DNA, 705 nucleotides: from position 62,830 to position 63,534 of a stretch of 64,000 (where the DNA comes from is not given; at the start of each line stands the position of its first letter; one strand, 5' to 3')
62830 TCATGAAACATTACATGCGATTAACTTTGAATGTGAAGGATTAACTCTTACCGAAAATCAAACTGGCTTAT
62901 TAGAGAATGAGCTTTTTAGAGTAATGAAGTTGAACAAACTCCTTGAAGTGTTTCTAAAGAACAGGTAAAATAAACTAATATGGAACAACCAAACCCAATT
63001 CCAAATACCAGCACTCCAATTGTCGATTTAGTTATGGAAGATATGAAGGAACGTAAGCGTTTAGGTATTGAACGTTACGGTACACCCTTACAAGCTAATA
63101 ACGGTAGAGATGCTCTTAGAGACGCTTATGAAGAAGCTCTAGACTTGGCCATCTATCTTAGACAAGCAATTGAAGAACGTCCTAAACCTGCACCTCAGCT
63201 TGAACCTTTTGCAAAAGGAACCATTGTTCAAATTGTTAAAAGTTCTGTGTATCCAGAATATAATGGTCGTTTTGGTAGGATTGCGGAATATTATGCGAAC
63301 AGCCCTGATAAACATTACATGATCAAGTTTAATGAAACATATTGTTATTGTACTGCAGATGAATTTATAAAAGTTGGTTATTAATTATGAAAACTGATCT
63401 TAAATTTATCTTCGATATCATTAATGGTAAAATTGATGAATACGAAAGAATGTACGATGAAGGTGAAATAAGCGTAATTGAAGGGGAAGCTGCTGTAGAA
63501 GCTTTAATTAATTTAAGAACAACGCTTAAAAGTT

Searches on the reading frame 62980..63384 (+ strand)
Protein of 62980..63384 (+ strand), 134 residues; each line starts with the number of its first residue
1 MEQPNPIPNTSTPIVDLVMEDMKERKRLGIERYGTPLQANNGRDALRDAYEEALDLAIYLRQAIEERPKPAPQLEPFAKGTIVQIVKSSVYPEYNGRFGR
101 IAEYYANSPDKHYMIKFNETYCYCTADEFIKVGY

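Call 48: find_encoding_contigs(protein=window:62980-63384:+, flank=10000, max_places=3)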
Protein window:62980-63384:+ (134 aa): 1 contig read that carries it; 1 place shown.
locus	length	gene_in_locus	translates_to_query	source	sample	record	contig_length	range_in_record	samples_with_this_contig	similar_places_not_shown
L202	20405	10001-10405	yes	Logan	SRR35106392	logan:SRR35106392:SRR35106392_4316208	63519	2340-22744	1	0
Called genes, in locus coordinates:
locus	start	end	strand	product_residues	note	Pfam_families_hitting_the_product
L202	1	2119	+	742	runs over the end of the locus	PF03104:DNA_pol_B_exo1, PF00136:DNA_pol_B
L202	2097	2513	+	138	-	-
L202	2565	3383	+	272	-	PF01145:Band_7, PF08621:RPAP1_N (faint)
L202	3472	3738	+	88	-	-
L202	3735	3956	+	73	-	-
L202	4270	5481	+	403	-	PF01139:RtcB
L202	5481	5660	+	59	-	PF23290:KOW5_SPT5 (weak)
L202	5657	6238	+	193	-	PF13489:Methyltransf_23 (weak), PF08241:Methyltransf_11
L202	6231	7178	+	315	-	PF01075:Glyco_transf_9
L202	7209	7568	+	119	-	-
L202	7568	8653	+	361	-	PF00478:IMPDH, PF01070:FMN_dh (weak), PF03060:NMO (weak), PF00478:IMPDH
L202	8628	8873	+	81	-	-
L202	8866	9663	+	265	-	PF13482:RNase_H_2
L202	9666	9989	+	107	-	-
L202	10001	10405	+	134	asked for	-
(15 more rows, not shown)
